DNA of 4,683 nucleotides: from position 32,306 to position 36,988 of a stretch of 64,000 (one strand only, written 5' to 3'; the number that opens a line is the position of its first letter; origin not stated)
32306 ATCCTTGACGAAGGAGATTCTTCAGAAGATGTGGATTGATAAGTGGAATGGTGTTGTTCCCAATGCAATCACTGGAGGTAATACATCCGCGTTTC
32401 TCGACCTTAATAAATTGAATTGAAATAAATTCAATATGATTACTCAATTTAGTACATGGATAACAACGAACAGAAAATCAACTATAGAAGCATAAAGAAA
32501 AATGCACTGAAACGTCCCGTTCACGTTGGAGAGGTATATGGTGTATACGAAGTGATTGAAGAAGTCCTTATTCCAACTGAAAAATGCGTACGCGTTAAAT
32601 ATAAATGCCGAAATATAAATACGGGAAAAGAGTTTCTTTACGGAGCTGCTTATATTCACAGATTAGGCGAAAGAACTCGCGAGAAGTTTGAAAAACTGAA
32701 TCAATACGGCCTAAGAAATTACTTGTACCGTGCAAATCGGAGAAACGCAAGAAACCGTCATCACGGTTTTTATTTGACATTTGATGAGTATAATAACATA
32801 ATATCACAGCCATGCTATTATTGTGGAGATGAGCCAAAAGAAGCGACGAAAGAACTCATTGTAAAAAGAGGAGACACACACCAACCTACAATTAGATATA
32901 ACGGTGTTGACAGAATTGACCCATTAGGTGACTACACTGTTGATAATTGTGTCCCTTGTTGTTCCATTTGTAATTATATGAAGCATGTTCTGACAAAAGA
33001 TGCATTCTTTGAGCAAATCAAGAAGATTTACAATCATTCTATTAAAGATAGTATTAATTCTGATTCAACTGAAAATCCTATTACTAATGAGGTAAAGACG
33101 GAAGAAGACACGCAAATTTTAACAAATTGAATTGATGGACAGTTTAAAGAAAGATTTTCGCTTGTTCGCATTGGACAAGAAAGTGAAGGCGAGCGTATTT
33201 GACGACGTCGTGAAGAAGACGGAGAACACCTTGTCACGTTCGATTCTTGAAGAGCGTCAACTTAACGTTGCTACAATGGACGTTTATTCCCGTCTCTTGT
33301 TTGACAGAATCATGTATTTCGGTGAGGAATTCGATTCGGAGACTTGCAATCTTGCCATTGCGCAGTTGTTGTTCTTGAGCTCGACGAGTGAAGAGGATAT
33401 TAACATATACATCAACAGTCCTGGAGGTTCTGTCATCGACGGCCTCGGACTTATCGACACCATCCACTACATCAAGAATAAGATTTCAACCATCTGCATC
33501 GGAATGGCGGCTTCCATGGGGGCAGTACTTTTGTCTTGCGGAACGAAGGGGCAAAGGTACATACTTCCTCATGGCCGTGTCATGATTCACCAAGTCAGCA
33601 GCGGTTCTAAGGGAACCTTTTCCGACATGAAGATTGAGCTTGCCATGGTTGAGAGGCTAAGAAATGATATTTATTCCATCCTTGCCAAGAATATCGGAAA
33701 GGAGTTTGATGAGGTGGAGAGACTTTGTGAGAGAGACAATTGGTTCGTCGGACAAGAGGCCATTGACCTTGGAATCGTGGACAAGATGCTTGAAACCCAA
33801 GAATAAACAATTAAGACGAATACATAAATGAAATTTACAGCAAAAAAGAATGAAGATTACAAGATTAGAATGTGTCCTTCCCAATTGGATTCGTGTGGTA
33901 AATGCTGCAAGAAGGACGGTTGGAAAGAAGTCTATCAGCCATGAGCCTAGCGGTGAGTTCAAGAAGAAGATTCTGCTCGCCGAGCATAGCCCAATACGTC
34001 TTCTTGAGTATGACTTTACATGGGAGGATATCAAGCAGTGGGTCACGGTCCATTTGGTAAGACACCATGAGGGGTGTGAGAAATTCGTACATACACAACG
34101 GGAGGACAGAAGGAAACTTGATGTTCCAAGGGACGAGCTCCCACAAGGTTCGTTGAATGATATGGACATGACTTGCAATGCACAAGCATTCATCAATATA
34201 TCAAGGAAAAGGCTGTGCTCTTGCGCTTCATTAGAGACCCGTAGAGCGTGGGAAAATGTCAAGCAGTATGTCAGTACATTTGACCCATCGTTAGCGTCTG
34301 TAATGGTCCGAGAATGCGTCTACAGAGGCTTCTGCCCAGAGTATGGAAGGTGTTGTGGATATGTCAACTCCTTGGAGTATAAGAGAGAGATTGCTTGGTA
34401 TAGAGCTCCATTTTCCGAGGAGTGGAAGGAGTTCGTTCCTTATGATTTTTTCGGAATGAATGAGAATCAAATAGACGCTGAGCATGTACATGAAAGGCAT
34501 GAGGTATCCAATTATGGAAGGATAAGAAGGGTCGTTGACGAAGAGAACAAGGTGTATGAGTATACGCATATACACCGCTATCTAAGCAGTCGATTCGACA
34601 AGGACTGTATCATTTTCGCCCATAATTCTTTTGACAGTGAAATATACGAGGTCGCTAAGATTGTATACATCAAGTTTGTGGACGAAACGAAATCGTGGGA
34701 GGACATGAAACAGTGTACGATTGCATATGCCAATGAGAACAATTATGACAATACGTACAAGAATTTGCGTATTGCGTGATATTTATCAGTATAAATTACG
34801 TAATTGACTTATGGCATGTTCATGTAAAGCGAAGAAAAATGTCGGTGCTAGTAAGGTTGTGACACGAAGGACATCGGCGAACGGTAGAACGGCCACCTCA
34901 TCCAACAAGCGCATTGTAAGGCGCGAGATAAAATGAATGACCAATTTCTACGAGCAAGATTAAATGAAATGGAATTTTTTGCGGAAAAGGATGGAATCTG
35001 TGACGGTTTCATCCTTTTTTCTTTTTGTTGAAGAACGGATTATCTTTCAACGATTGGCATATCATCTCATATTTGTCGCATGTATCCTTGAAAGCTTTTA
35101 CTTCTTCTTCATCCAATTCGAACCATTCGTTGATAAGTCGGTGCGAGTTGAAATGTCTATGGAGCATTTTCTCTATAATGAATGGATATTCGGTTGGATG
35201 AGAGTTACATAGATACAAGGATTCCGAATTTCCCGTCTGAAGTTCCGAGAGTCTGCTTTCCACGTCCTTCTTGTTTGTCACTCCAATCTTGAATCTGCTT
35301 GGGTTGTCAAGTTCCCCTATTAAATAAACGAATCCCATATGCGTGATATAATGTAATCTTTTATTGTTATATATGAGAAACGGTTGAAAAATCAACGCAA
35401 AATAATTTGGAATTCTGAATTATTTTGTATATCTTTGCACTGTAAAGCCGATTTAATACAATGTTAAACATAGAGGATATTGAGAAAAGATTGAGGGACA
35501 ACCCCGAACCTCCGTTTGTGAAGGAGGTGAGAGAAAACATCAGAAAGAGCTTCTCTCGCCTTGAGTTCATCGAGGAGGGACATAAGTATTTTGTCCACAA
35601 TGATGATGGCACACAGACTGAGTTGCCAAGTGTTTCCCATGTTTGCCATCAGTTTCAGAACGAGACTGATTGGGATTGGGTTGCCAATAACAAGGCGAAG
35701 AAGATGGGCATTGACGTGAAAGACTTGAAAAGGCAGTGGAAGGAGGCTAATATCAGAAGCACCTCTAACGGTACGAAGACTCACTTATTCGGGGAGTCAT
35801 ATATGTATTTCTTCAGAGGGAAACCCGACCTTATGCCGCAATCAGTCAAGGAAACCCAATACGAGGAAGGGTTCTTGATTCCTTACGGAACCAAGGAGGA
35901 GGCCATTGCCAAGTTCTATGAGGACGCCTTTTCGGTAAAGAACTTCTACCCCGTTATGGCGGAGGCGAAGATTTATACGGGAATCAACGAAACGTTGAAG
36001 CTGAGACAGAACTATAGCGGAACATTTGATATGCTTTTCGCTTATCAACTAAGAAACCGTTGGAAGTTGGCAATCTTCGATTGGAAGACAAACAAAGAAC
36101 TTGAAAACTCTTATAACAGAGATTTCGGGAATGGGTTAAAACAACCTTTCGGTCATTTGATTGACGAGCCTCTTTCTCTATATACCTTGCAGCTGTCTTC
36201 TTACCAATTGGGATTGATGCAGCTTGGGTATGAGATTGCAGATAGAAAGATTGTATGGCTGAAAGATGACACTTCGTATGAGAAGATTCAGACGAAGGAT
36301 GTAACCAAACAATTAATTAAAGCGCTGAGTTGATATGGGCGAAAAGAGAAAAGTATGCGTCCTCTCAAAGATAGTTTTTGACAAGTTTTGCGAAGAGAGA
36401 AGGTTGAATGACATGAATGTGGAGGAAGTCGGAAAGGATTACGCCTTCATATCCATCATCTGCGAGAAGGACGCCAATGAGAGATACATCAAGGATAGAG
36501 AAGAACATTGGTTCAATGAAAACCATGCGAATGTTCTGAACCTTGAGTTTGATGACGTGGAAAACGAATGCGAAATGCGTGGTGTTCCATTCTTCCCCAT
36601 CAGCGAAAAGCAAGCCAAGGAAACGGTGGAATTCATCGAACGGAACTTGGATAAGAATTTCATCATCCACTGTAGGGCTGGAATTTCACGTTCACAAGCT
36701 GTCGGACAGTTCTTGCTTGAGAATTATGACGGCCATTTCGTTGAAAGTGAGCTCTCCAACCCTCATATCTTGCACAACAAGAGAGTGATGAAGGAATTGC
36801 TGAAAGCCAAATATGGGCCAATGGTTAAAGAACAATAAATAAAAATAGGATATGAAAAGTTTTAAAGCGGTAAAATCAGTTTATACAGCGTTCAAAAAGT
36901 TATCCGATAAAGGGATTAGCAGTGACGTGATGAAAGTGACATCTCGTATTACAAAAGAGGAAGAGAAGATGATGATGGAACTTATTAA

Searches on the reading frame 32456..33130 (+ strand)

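Call 75: search_protein_families(library=phrogs, proteins=[window:32456-33130:+], max_evalue=0.001)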
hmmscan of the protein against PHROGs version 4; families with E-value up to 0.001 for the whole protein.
window:32456-33130:+ (224 aa): 7 families
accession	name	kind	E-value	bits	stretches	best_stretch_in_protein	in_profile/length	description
phrog_1035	-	DNA, RNA and nucleotide metabolism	5.5e-19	70.1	1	82-199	123-233/271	endonuclease VII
phrog_3118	-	DNA, RNA and nucleotide metabolism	7.3e-12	46.3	1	91-191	18-111/287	HNH endonuclease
phrog_3322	-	DNA, RNA and nucleotide metabolism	4e-08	34.3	1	80-197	43-154/162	endonuclease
phrog_4592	-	moron, auxiliary metabolic gene and host takeover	3.4e-06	28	1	90-185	63-141/170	decoy of host sigma70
phrog_2118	-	DNA, RNA and nucleotide metabolism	7.9e-06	26.6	1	120-199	179-244/301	HNH endonuclease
phrog_1271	-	DNA, RNA and nucleotide metabolism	0.00032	21.2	1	114-182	263-321/361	HNH endonuclease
phrog_2214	-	DNA, RNA and nucleotide metabolism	0.00038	20.7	1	114-218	190-277/429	HNH endonuclease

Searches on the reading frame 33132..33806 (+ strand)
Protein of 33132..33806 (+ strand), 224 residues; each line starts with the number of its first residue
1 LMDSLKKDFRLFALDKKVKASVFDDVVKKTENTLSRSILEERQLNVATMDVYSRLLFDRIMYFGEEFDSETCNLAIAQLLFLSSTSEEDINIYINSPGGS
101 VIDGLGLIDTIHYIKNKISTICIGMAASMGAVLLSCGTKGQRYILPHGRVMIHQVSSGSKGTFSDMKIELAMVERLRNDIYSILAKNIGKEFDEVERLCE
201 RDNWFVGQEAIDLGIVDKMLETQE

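Call 75: search_protein_families(library=phrogs, proteins=[window:33132-33806:+], max_evalue=0.001)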
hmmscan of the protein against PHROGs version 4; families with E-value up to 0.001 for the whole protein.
window:33132-33806:+ (224 aa): 11 families
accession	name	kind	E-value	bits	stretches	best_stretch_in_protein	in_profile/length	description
phrog_94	-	head and packaging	3.8e-40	140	1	81-223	111-253/622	head maturation protease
phrog_2976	-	head and packaging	1.7e-26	94.9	1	86-222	49-184/394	head maturation protease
phrog_133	-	head and packaging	8.9e-25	88.4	1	87-222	47-181/668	head maturation protease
phrog_1684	-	head and packaging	4.6e-20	73.3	1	82-223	67-206/284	head maturation protease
phrog_3348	-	unknown function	2.4e-14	54.4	1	88-221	68-199/386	-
phrog_53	-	head and packaging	2.5e-13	51.1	1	84-223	114-282/583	head maturation protease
phrog_1827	-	other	3.9e-13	50.2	1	82-209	46-172/202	ATP-dependent protease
phrog_23753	-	head and packaging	2.5e-11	44.7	1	85-219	39-171/298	head maturation protease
phrog_5410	-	other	1.7e-06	28.5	1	86-178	54-144/323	ATP-dependent protease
phrog_26628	-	head and packaging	1.1e-05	26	1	67-216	46-194/290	head maturation protease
phrog_13984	-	unknown function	0.00011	23.4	1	89-138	62-111/123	-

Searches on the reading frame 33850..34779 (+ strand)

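Call 10: search_protein_families(library=pfam, proteins=[window:33850-34779:+], max_evalue=0.001)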
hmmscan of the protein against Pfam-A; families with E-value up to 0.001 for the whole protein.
window:33850-34779:+ (309 aa): 1 family
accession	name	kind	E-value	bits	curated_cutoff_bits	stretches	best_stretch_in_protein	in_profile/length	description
PF02511.20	Thy1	-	2.5e-05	24.6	24.8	0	94-146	138-190/191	Thymidylate synthase complementing protein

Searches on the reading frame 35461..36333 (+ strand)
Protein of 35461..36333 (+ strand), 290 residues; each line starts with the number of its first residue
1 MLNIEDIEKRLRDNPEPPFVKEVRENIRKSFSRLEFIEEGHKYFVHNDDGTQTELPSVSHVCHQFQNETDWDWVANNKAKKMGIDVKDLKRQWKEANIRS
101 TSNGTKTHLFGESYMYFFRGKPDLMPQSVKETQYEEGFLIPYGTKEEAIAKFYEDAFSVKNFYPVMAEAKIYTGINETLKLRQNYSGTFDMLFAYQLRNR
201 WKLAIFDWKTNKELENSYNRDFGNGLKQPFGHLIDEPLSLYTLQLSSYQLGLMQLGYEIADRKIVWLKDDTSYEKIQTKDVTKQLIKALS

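Call 10: search_protein_families(library=pfam, proteins=[window:35461-36333:+], max_evalue=0.001)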
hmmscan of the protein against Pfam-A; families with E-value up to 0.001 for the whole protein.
window:35461-36333:+ (290 aa): 0 families

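Call 75: search_protein_families(library=phrogs, proteins=[window:35461-36333:+], max_evalue=0.001)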
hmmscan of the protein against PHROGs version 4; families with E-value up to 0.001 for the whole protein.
window:35461-36333:+ (290 aa): 2 families
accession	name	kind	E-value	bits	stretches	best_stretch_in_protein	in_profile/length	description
phrog_298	-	DNA, RNA and nucleotide metabolism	2.3e-19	70.8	1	15-283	30-247/293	exonuclease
phrog_1218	-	DNA, RNA and nucleotide metabolism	0.00041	20.7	1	147-218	101-170/364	exonuclease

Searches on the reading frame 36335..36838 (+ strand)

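Call 77: search_protein_families(library=pfam, proteins=[window:36335-36838:+], max_evalue=0.01)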
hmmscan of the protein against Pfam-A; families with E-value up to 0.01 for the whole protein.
window:36335-36838:+ (167 aa): 2 families
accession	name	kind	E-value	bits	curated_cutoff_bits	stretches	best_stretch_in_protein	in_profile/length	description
PF00782.25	DSPc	-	0.00031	21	33.5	1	93-123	61-90/133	Dual specificity phosphatase, catalytic domain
PF22785.1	Tc-R-P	-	0.0081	17.1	27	0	90-122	61-95/106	Polymorphic toxin system, DSP-PTPase phosphatase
